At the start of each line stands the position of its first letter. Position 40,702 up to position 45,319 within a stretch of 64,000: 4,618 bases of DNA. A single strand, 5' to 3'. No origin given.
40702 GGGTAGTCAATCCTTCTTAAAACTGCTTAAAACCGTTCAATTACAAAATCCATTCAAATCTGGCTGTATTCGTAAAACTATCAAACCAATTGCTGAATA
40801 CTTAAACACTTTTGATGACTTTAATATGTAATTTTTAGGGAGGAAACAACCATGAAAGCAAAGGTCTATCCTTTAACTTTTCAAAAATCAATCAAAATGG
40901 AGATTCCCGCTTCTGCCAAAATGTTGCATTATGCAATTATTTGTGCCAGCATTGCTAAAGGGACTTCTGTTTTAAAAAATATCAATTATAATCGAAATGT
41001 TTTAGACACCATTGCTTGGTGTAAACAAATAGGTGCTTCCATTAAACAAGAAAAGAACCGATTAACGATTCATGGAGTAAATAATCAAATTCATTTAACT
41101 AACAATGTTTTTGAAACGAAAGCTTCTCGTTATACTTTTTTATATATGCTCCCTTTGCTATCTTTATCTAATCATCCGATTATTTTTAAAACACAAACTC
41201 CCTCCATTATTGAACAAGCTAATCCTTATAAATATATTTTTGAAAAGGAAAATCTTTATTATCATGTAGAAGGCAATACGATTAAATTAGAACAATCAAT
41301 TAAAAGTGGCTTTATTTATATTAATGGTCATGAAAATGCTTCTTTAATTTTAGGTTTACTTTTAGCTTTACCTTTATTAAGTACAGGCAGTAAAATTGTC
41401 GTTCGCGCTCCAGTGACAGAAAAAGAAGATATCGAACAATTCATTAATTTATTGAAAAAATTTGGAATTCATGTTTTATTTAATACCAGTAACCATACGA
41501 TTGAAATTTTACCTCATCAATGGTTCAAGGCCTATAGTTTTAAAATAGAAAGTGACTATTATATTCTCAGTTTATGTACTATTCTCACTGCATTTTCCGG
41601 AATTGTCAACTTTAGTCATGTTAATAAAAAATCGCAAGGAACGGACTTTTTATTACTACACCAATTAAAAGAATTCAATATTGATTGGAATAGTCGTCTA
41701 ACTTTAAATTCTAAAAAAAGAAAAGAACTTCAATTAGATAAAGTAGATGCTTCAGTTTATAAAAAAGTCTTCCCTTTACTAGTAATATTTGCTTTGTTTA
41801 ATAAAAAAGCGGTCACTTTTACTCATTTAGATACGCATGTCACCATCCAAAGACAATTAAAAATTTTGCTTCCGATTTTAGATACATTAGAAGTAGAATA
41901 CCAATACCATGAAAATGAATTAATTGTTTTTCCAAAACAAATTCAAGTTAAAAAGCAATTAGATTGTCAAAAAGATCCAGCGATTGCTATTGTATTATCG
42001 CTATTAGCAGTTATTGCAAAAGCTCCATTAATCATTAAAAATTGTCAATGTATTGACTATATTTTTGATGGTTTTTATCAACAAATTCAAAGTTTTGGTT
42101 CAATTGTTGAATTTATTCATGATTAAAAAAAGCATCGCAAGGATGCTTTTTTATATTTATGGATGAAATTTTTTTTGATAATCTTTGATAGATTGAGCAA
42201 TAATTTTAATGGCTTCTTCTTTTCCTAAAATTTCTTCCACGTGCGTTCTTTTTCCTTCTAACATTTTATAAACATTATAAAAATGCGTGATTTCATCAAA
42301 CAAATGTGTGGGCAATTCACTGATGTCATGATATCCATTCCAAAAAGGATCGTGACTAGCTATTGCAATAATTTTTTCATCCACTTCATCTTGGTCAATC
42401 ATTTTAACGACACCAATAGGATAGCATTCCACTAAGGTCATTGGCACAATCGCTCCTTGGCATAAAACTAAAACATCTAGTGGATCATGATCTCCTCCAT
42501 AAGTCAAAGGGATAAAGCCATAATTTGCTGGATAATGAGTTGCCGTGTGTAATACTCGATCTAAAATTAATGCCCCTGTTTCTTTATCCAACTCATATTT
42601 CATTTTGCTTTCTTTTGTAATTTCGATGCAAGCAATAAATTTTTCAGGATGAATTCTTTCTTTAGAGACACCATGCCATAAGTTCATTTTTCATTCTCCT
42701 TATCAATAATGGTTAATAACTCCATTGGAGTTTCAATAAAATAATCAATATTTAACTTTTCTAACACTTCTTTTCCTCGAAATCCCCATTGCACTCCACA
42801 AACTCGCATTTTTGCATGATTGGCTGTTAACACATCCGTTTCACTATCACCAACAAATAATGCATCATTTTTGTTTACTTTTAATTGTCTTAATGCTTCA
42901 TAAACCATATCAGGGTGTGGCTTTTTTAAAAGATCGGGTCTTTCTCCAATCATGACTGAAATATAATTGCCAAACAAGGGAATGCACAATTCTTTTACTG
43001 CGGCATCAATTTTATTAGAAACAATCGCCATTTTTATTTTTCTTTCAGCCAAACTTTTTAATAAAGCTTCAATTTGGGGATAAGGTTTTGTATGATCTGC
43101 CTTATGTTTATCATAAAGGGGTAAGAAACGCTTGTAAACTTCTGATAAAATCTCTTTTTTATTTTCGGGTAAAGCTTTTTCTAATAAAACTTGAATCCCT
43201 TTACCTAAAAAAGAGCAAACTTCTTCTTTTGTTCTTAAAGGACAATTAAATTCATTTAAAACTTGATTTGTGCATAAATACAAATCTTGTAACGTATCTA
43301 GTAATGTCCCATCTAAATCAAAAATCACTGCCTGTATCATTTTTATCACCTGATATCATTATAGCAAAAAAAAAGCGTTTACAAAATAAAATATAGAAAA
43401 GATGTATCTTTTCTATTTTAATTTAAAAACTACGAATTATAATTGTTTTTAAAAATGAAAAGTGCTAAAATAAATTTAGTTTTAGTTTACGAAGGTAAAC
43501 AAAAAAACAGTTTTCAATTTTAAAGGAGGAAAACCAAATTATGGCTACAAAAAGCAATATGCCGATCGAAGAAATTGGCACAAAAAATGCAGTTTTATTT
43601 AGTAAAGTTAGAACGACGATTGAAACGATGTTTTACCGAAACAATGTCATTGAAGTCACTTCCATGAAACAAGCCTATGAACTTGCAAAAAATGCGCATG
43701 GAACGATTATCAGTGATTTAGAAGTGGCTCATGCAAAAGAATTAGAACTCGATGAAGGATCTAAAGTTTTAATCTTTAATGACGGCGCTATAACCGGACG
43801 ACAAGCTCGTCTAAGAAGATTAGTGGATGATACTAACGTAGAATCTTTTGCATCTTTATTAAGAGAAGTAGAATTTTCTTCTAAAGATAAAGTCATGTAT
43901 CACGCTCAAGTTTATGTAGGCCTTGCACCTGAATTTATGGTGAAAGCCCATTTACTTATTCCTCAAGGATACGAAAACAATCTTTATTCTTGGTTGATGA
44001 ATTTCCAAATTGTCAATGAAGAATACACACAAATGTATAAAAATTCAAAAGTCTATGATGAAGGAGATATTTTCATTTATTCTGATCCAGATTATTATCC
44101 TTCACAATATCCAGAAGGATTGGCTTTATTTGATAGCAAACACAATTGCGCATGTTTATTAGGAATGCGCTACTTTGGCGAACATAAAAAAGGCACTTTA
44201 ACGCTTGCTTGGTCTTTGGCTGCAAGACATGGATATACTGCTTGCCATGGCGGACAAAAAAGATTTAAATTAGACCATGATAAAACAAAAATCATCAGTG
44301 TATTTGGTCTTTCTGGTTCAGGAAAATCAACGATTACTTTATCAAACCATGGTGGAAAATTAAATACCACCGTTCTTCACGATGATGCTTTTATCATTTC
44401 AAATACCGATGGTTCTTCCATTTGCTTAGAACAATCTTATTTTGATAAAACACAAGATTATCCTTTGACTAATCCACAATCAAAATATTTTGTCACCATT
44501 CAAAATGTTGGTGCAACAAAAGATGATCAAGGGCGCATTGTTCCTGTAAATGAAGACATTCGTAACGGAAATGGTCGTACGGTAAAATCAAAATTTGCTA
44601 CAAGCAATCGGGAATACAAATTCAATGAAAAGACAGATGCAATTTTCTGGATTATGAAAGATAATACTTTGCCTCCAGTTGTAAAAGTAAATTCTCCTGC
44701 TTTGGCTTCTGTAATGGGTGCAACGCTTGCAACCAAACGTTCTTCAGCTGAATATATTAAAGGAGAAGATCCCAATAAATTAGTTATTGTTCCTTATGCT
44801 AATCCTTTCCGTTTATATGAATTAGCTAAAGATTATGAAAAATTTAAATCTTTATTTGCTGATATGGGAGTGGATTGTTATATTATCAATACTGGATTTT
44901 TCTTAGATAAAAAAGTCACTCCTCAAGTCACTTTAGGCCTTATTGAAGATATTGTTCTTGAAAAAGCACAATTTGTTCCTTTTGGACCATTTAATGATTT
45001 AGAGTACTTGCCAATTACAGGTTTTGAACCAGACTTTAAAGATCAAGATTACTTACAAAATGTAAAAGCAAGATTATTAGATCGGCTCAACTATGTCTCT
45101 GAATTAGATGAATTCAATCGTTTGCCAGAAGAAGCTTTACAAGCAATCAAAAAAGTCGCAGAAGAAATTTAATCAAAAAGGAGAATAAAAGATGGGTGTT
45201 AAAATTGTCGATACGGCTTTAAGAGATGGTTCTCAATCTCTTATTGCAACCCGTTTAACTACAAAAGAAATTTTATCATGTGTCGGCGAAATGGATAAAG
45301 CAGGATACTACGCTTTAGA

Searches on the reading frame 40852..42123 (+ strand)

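Call 51: search_protein_families(library=pfam, proteins=[window:40852-42123:+], max_evalue=0.00001)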
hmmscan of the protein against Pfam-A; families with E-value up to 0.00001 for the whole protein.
window:40852-42123:+ (424 aa): 1 family
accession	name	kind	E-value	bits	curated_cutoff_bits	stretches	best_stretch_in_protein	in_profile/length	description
PF00275.25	EPSP_synthase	-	2.8e-25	89.3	22.8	2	144-411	145-416/417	EPSP synthase (3-phosphoshikimate 1-carboxyvinyltransferase)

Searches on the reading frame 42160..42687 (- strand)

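Call 51: search_protein_families(library=pfam, proteins=[window:42160-42687:-], max_evalue=0.00001)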
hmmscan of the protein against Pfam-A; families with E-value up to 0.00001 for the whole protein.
window:42160-42687:- (176 aa): 1 family
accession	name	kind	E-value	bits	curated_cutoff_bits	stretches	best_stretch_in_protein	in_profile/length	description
PF00719.24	Pyrophosphatase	-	1.7e-57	194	23.5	1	20-171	2-153/153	Inorganic pyrophosphatase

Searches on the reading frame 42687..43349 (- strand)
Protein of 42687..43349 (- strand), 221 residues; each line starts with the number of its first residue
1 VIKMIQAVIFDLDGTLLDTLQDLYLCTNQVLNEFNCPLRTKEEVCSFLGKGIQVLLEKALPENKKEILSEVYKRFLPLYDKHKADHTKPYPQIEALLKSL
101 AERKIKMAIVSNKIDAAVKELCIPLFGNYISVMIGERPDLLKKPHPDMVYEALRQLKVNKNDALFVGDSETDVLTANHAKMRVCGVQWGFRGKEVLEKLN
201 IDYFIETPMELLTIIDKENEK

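Call 51: search_protein_families(library=pfam, proteins=[window:42687-43349:-], max_evalue=0.00001)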
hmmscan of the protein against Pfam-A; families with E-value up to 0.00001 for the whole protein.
window:42687-43349:- (221 aa): 4 families
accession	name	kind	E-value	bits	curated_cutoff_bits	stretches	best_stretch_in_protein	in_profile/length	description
PF13419.12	HAD_2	-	3.9e-42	144.8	23.8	1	8-186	1-178/178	Haloacid dehalogenase-like hydrolase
PF00702.32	Hydrolase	-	1.4e-24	88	26.4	1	5-179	1-190/191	haloacid dehalogenase-like hydrolase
PF13242.12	Hydrolase_like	-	1.6e-11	44.4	22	1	142-203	3-67/75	HAD-hyrolase-like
PF12710.13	HAD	-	3.4e-08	34.6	27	1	8-173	1-185/189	haloacid dehalogenase-like hydrolase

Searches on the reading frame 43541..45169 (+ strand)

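Call 51: search_protein_families(library=pfam, proteins=[window:43541-45169:+], max_evalue=0.00001)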
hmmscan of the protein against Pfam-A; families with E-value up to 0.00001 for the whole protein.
window:43541-45169:+ (543 aa): 1 family
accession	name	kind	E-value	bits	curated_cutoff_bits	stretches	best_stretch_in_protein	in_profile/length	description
PF01293.25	PEPCK_ATP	-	3.8e-18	65.9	26.5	1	99-454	67-413/465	Phosphoenolpyruvate carboxykinase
